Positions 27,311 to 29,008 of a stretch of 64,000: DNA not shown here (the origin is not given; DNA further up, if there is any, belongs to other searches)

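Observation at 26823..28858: NrfH-type quinol dehydrogenase paired with an octaheme HAO-family cytochrome instead of pentaheme NrfA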

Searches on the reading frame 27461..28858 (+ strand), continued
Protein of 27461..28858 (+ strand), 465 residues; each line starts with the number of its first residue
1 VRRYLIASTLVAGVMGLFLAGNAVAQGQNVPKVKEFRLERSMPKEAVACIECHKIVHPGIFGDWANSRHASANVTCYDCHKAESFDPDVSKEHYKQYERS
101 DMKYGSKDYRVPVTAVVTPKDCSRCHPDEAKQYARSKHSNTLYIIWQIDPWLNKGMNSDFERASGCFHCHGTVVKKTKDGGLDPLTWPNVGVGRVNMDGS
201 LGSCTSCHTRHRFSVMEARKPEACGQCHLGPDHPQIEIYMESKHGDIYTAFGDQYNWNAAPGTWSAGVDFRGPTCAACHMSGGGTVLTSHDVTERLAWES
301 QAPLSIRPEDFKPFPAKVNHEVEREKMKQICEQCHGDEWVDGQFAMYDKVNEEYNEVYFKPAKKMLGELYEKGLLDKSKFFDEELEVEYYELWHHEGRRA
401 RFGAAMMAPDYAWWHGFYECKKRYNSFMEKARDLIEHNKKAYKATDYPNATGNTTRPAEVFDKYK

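Call 64: predict_structure(alignment_id=A3)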
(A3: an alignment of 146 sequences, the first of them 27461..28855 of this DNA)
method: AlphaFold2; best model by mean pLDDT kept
length: 465 residues; sequences in the alignment: 146
mean_pLDDT: 90.1   pTM: 0.84
mean pLDDT of the five models: 90.1, 88.5, 88.1, 87.5, 87.1
residues with pLDDT >= 90: 305; 70-90: 141; 50-70: 19; < 50: 0
segments of 3 or more residues with pLDDT < 50: none
pLDDT, mean of each block of 10 residues (from residue 1): 87 89 61 62 90 91 91 92 93 82 87 94 94 95 90 82 87 91 88 93 87 89 91 93 94 91 83 90 91 94 95 94 96 95 98 98 98 92 92 96 95 97 98 98 81 86 81
secondary structure, 60 per line:
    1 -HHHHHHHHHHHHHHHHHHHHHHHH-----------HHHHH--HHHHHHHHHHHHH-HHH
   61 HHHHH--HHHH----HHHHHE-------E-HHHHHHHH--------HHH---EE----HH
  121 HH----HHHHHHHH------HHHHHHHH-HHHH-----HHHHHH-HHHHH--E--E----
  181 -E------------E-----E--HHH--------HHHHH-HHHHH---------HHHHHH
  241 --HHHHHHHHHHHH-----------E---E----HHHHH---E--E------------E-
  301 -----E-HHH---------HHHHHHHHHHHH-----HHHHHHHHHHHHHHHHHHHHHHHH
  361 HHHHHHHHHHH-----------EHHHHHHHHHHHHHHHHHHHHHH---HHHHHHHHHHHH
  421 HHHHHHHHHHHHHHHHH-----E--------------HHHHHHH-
elements in order: H2-25 H37-41 H44-56 H58-65 H68-71 H76-80 H91-98 H119-122 H127-134 H141-148 H150-153 H159-164 H166-170 H215-219 H221-225 H235-240 H243-254 H275-279 H320-331 H337-371 H384-405 H409-437 H458-464

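Call 66: fold_search(model_id=the predicted structure, library=pdb)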
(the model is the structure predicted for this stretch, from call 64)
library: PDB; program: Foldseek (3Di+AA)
matches with E <= 10: 29; with E <= 0.001: 11
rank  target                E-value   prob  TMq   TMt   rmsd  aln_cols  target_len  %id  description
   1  4qo5                  1.6e-22  1.00  0.71  0.64   5.4       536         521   25  Hypothetical multiheme protein (released 2015-12-23)
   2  6h5l_A                7.8e-16  1.00  0.61  0.56   5.5       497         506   21  Kuenenia stuttgartiensis reducing HAO-like protein complex Kustc0457/Kustc0458 (released 2019-04-10)
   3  4n4n_E                1.1e-13  1.00  0.59  0.55   9.7       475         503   21  Nitrosomonas europea HAO (released 2013-12-11)
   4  1fgj_A                1.2e-13  1.00  0.57  0.53   9.3       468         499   22  X-RAY STRUCTURE OF HYDROXYLAMINE OXIDOREDUCTASE (released 1998-03-04)
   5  4n4n_A                5.5e-13  1.00  0.57  0.53   8.8       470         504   21  Nitrosomonas europea HAO (released 2013-12-11)
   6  4n4m                  2.0e-12  1.00  0.56  0.53   7.5       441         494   20  Kuenenia stuttgartiensis hydroxylamine oxidoreductase soaked in phenyl hydrazine (released 2013-12-11)
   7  4fas_A                2.0e-12  1.00  0.56  0.52   9.3       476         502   21  Complex crystal structure of hydroxylamine oxidoreductase and NE1300 from Nitrosomonas europaea (released 2013-09-04)
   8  4n4j                  2.4e-12  1.00  0.56  0.53   7.5       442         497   20  Kuenenia stuttgartiensis hydroxylamine oxidoreductase (released 2013-12-11)
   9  6t5e                  1.9e-11  1.00  0.54  0.57   4.4       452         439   18  Hydroxylamine Oxidoreductase from Brocadia fulgida (released 2020-11-18)
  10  6hif_A                9.0e-11  1.00  0.56  0.49   7.3       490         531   18  Kuenenia stuttgartiensis hydrazine dehydrogenase complex (released 2019-04-17)
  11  6hif_I                3.0e-10  1.00  0.57  0.51   6.9       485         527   18  Kuenenia stuttgartiensis hydrazine dehydrogenase complex (released 2019-04-17)
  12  3f29_A                1.2e-02  0.96  0.38  0.35  10.7       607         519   13  Structure of the Thioalkalivibrio nitratireducens cytochrome c nitrite reductase in complex with sulfite (released 2008-12-09)
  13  3mmo_A                3.0e-02  0.80  0.34  0.31  15.2       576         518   14  Structure of the Thioalkalivibrio nitratireducens cytochrome c nitrite reductase in complex with cyanide (released 2010-09-29)
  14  3f29_B                4.1e-02  0.77  0.35  0.32  13.5       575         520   13  Structure of the Thioalkalivibrio nitratireducens cytochrome c nitrite reductase in complex with sulfite (released 2008-12-09)
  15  1oah_B                2.2e-01  0.16  0.23  0.23  18.4       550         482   11  Cytochrome c Nitrite Reductase from Desulfovibrio desulfuricans ATCC 27774: The relevance of the two calcium sites in  (released 2003-05-08)
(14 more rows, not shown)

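Call 69: find_homologous_proteins(query=P0182, max_evalue=1e-10)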
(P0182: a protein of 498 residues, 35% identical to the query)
Query P0182 (498 aa): 3223 proteins with E <= 1e-10 among 6904 candidates; the best 120 are listed.
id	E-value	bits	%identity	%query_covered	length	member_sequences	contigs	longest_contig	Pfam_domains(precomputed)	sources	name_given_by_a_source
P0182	0.0e+0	1187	100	100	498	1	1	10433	PF09699.16,PF13435.12,PF13447.12,PF14522.12,PF22113.2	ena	-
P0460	0.0e+0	1013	83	100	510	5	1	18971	PF09699.16,PF14537.12,PF13435.12,PF13447.12,PF14522.12,PF22113.2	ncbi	-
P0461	4.1e-173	595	87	56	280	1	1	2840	PF09699.16,PF13435.12,PF13447.12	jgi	-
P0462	1.1e-103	366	41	84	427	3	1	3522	PF09699.16,PF13435.12,PF13447.12,PF14522.12,PF22113.2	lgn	-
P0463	1.3e-103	365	38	87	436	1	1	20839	PF09699.16,PF13435.12,PF13447.12,PF14522.12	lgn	-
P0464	4.3e-103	364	42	77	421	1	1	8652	PF09699.16,PF13435.12,PF13447.12,PF14522.12,PF22113.2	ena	-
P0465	1.1e-102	362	40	84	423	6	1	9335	PF09699.16,PF13435.12,PF13447.12,PF14522.12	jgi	-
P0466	1.4e-102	362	40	86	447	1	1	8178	PF13435.12,PF13447.12,PF14522.12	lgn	-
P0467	1.6e-102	362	38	86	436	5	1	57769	PF13435.12,PF13447.12,PF14522.12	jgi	-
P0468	2.2e-101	358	40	85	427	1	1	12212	PF09699.16,PF13435.12,PF13447.12,PF14522.12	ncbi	-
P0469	6.1e-101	357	43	77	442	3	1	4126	PF09699.16,PF13435.12,PF13447.12,PF14522.12,PF22113.2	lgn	-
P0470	7.1e-101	356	43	76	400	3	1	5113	PF09699.16,PF13435.12,PF13447.12,PF14522.12,PF22113.2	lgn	-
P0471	1.6e-100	355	38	85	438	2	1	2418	PF09699.16,PF13435.12,PF13447.12,PF14522.12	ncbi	-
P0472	1.7e-100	355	41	85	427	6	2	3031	PF09699.16,PF13435.12,PF13447.12,PF14522.12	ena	-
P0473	1.7e-100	355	40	83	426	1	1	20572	PF09699.16,PF13435.12,PF13447.12,PF14522.12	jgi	jgi:hydroxylamine dehydrogenase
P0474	1.7e-100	355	42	77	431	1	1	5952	PF09699.16,PF13435.12,PF13447.12,PF14522.12,PF22113.2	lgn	-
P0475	2.2e-100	355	40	85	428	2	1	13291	PF09699.16,PF13435.12,PF13447.12,PF14522.12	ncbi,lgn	-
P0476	2.3e-100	355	40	85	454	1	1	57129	PF13435.12,PF13447.12,PF14522.12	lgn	-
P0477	3.0e-100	354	39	82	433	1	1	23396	PF09699.16,PF13435.12,PF13447.12,PF14522.12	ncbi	-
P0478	4.8e-100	354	39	86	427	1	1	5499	PF09699.16,PF13435.12,PF13447.12,PF14522.12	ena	-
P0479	6.1e-100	353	39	86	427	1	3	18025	PF09699.16,PF13435.12,PF13447.12,PF14522.12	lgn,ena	-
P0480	6.2e-100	353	39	85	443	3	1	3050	PF09699.16,PF13435.12,PF13447.12,PF14522.12,PF22113.2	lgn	-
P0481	8.5e-100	353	40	84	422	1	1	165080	PF09699.16,PF13435.12,PF13447.12,PF14522.12,PF22113.2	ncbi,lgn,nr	ncbi:MAG: nitrate reductase [Firmicutes bacterium]|nr:nitrate reductase [Bacillota bacterium]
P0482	8.7e-100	353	39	85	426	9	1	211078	PF09699.16,PF13435.12,PF13447.12,PF14522.12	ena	-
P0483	1.4e-99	352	39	84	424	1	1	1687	PF13435.12,PF13447.12,PF14522.12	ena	-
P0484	1.6e-99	352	41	85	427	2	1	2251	PF09699.16,PF13435.12,PF13447.12,PF14522.12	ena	-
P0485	2.0e-99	352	39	76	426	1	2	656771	PF09699.16,PF13435.12,PF13447.12,PF14522.12,PF22113.2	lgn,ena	-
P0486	2.2e-99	352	40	87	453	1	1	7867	PF09699.16,PF13435.12,PF13447.12,PF14522.12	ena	-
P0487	2.2e-99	351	39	85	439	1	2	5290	PF13435.12,PF13447.12,PF14522.12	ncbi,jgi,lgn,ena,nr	ncbi:MAG TPA: nitrate reductase [Firmicutes bacterium]|nr:nitrate reductase [Bacillota bacterium]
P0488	2.3e-99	351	39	83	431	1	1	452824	PF09699.16,PF13435.12,PF13447.12,PF14522.12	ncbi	-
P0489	2.6e-99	351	40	85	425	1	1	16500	PF09699.16,PF13435.12,PF13447.12,PF14522.12,PF22113.2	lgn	-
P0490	3.0e-99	351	39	85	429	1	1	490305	PF09699.16,PF13435.12,PF13447.12,PF14522.12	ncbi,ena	-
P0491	3.1e-99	351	40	79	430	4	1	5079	PF13435.12,PF13447.12,PF14522.12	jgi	jgi:hypothetical protein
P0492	4.2e-99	351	39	87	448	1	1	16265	PF09699.16,PF13435.12,PF13447.12,PF14522.12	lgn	-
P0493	4.3e-99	351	39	85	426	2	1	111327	PF09699.16,PF13435.12,PF13447.12,PF14522.12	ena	-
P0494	5.3e-99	350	40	82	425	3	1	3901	PF09699.16,PF13435.12,PF13447.12,PF14522.12,PF22113.2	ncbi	ncbi:MAG: multiheme c-type cytochrome [bacterium]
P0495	5.5e-99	350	38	88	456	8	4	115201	PF13435.12,PF13447.12,PF14522.12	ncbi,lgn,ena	-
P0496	6.0e-99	350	39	85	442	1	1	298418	PF09699.16,PF13435.12,PF13447.12,PF14522.12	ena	-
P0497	6.2e-99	350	42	81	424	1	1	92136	PF09699.16,PF13435.12,PF13447.12,PF14522.12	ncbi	ncbi:MAG: multiheme c-type cytochrome [Ignavibacteriaceae bacterium]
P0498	6.2e-99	350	41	85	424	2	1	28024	PF09699.16,PF13435.12,PF13447.12,PF14522.12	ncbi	-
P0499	6.4e-99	350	40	84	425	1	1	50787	PF09699.16,PF13435.12,PF13447.12,PF14522.12,PF22113.2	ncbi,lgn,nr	ncbi:MAG TPA: nitrate reductase [Caldilineae bacterium]|nr:nitrate reductase [Caldilineae bacterium]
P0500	8.7e-99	350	40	86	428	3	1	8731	PF09699.16,PF13435.12,PF13447.12,PF14522.12,PF22113.2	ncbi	-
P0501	9.1e-99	349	38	85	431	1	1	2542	PF13435.12,PF13447.12,PF14522.12,PF22113.2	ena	-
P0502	9.8e-99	349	41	77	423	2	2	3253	PF13435.12,PF13447.12,PF14522.12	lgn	-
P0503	9.9e-99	349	41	77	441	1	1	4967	PF13435.12,PF13447.12,PF14522.12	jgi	jgi:hydroxylamine dehydrogenase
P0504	1.1e-98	349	39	86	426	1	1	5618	PF09699.16,PF13435.12,PF13447.12,PF14522.12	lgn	-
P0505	1.1e-98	349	40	85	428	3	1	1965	PF13435.12,PF13447.12,PF14522.12,PF22113.2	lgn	-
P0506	1.2e-98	349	39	85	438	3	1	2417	PF13435.12,PF13447.12,PF14522.12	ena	-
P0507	1.3e-98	349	39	86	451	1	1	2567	PF13435.12,PF13447.12,PF14522.12,PF22113.2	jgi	jgi:hypothetical protein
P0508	1.6e-98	349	40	86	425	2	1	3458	PF13435.12,PF13447.12,PF14522.12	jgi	jgi:hypothetical protein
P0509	1.7e-98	349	40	85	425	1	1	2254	PF09699.16,PF13435.12,PF13447.12,PF14522.12,PF22113.2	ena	-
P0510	1.9e-98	348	40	85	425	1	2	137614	PF09699.16,PF13435.12,PF13447.12,PF14522.12,PF22113.2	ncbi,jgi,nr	ncbi:MAG: nitrate reductase [Chloroflexi bacterium]|nr:nitrate reductase [Chloroflexota bacterium]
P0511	2.0e-98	348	40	86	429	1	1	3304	PF09699.16,PF13435.12,PF13447.12,PF14522.12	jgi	jgi:hypothetical protein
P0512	2.0e-98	348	37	89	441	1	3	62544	PF09699.16,PF13435.12,PF13447.12,PF14522.12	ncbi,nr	ncbi:MAG: nitrate reductase [Chloroflexi bacterium]|nr:MAG: nitrate reductase [Chloroflexota bacteri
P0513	2.2e-98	348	42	76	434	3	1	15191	PF13435.12,PF13447.12,PF14522.12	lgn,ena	-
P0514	2.3e-98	348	41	77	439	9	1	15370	PF14537.12,PF13435.12,PF13447.12,PF14522.12,PF22113.2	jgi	jgi:hydroxylamine dehydrogenase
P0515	2.8e-98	348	39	84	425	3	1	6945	PF13435.12,PF13447.12,PF14522.12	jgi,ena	-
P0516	2.9e-98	348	39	84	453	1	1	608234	PF09699.16,PF13435.12,PF13447.12,PF14522.12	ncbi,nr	ncbi:MAG: nitrate reductase [Chloroflexi bacterium]|nr:nitrate reductase [Chloroflexota bacterium]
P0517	3.2e-98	348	38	82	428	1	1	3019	PF09699.16,PF13435.12,PF13447.12,PF14522.12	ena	-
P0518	3.2e-98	348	40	86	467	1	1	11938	PF09699.16,PF13435.12,PF13447.12,PF14522.12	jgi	jgi:hydroxylamine dehydrogenase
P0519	3.3e-98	348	39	81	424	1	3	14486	PF09699.16,PF13435.12,PF13447.12,PF14522.12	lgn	-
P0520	3.3e-98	348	38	87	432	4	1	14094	PF13435.12,PF13447.12,PF14522.12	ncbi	-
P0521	3.5e-98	348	40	85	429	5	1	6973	PF13435.12,PF13447.12,PF14522.12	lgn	-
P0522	3.5e-98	348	39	86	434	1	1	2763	PF13435.12,PF13447.12,PF14522.12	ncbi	ncbi:MAG: nitrate reductase [Chloroflexota bacterium]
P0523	3.5e-98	348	38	89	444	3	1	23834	PF09699.16,PF13435.12,PF13447.12,PF14522.12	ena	-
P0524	3.5e-98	348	39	84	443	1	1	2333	PF09699.16,PF13435.12,PF13447.12,PF14522.12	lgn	-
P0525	3.8e-98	347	39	85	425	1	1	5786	PF09699.16,PF13435.12,PF13447.12,PF14522.12,PF22113.2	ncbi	-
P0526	5.0e-98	347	39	83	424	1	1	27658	PF09699.16,PF13435.12,PF13447.12,PF14522.12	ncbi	-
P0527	5.3e-98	347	38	87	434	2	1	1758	PF13435.12,PF13447.12,PF14522.12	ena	-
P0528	5.8e-98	347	40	83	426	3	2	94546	PF09699.16,PF13435.12,PF13447.12,PF14522.12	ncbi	-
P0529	6.8e-98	347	41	82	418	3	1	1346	PF09699.16,PF13435.12,PF13447.12,PF14522.12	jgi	-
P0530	7.0e-98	347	38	86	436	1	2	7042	PF09699.16,PF13435.12,PF13447.12,PF14522.12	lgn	-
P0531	7.7e-98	346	41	85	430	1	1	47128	PF14537.12,PF13435.12,PF13447.12,PF14522.12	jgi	jgi:hydroxylamine dehydrogenase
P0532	7.8e-98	346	39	86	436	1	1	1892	PF09699.16,PF13435.12,PF13447.12,PF14522.12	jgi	jgi:hypothetical protein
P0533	8.1e-98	346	39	84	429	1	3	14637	PF09699.16,PF13435.12,PF13447.12,PF14522.12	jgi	jgi:hydroxylamine dehydrogenase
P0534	8.9e-98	346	40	86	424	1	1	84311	PF09699.16,PF13435.12,PF13447.12,PF14522.12,PF22113.2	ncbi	ncbi:MAG: multiheme c-type cytochrome [Candidatus Kryptoniota bacterium]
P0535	9.2e-98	346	42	82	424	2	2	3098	PF09699.16,PF13435.12,PF13447.12,PF14522.12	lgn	-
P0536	9.4e-98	346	42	76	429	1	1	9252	PF13435.12,PF13447.12,PF14522.12,PF22113.2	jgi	-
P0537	1.1e-97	346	39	85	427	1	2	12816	PF09699.16,PF13435.12,PF13447.12,PF14522.12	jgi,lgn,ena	-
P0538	1.1e-97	346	43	76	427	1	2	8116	PF13447.12,PF14522.12,PF22113.2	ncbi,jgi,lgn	-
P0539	1.3e-97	346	38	86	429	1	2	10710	PF09699.16,PF13435.12,PF13447.12,PF14522.12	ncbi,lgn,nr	ncbi:MAG: nitrate reductase [Chloroflexi bacterium]|nr:MAG: nitrate reductase [Chloroflexota bacteri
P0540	1.3e-97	346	40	86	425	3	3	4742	PF09699.16,PF13435.12,PF13447.12,PF14522.12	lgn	-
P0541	1.3e-97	346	40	86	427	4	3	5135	PF09699.16,PF13435.12,PF13447.12,PF14522.12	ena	-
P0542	1.4e-97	346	42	75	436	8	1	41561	PF13435.12,PF13447.12,PF14522.12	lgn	-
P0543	1.4e-97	346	39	86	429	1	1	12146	PF09699.16,PF13435.12,PF13447.12,PF14522.12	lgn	-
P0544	1.5e-97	345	38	85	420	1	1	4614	PF09699.16,PF13435.12,PF13447.12,PF14522.12,PF22113.2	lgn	-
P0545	1.6e-97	345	40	84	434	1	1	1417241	PF09699.16,PF13435.12,PF13447.12,PF14522.12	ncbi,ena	-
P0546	1.6e-97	345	38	87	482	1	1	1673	PF09699.16,PF13435.12,PF13447.12,PF14522.12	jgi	-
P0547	1.8e-97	345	40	86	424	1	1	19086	PF09699.16,PF13435.12,PF13447.12,PF14522.12,PF22113.2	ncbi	ncbi:MAG: multiheme c-type cytochrome [Candidatus Kryptoniota bacterium]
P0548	1.8e-97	345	38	86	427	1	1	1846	PF09699.16,PF13435.12,PF13447.12,PF14522.12,PF22113.2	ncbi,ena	-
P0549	1.9e-97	345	40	83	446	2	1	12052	PF09699.16,PF13435.12,PF13447.12,PF14522.12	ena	-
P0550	1.9e-97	345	39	82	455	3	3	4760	PF09699.16,PF13435.12,PF13447.12,PF14522.12,PF22113.2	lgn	-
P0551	2.1e-97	345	38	88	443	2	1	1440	PF09699.16,PF13435.12,PF13447.12,PF14522.12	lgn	-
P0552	2.1e-97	345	40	82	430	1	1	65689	PF09699.16,PF13435.12,PF13447.12,PF14522.12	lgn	-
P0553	2.1e-97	345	42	76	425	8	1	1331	PF09699.16,PF13435.12,PF13447.12,PF14522.12,PF22113.2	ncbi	-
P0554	2.2e-97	345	39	86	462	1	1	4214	PF09699.16,PF13435.12,PF13447.12,PF14522.12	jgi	jgi:hypothetical protein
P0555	2.3e-97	345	39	84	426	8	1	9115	PF09699.16,PF13435.12,PF13447.12,PF14522.12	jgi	jgi:hydroxylamine dehydrogenase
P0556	2.4e-97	345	40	76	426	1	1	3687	PF09699.16,PF13435.12,PF13447.12,PF14522.12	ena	-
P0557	2.5e-97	345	39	84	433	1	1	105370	PF09699.16,PF13447.12,PF14522.12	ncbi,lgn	ncbi:MAG: hypothetical protein Kow0063_04180 [Anaerolineae bacterium]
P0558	2.7e-97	345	38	86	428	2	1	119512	PF09699.16,PF13435.12,PF13447.12,PF14522.12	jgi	jgi:hydroxylamine dehydrogenase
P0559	2.9e-97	345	42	77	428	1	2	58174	PF09699.16,PF13447.12,PF14522.12,PF22113.2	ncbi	-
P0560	2.9e-97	345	38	82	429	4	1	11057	PF13435.12,PF13447.12,PF14522.12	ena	-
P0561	2.9e-97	344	36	85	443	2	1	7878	PF09699.16,PF13435.12,PF13447.12,PF14522.12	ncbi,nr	ncbi:MAG: multiheme c-type cytochrome [bacterium]|nr:multiheme c-type cytochrome [bacterium]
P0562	3.0e-97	344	37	86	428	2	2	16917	PF09699.16,PF13435.12,PF13447.12,PF14522.12,PF22113.2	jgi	jgi:hydroxylamine dehydrogenase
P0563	3.2e-97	344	39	84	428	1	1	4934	PF09699.16,PF13435.12,PF13447.12,PF14522.12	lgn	-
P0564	3.5e-97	344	40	84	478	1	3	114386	PF09699.16,PF13435.12,PF13447.12,PF14522.12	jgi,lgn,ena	jgi:hypothetical protein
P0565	3.6e-97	344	37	87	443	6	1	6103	PF13435.12,PF13447.12,PF14522.12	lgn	-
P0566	3.7e-97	344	37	85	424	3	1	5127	PF13435.12,PF13447.12,PF14522.12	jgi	jgi:hydroxylamine dehydrogenase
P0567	3.8e-97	344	38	85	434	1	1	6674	PF09699.16,PF13435.12,PF13447.12,PF14522.12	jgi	jgi:hypothetical protein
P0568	4.1e-97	344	39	81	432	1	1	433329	PF09699.16,PF13435.12,PF13447.12,PF14522.12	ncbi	-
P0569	4.2e-97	344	39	85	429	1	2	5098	PF09699.16,PF13435.12,PF13447.12,PF14522.12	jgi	jgi:hypothetical protein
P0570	4.6e-97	344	38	84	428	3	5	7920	PF09699.16,PF13435.12,PF13447.12,PF14522.12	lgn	-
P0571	4.6e-97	344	38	84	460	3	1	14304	PF09699.16,PF13435.12,PF13447.12,PF14522.12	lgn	-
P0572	4.6e-97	344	41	76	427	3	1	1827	PF09699.16,PF13435.12,PF13447.12,PF14522.12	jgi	jgi:hydroxylamine dehydrogenase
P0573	4.8e-97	344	39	85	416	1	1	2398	PF09699.16,PF14537.12,PF13435.12,PF13447.12,PF14522.12,PF22113.2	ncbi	-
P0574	4.8e-97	344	39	85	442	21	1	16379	PF13435.12,PF13447.12,PF14522.12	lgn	-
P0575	5.1e-97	344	40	80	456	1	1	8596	PF09699.16,PF13435.12,PF13447.12,PF14522.12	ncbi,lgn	-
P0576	5.6e-97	344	41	76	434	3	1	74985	PF13435.12,PF13447.12,PF14522.12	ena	-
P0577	5.9e-97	344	39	83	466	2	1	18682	PF13435.12,PF13447.12,PF14522.12,PF22113.2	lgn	-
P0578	5.9e-97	343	40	79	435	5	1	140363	PF13435.12,PF13447.12,PF14522.12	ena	-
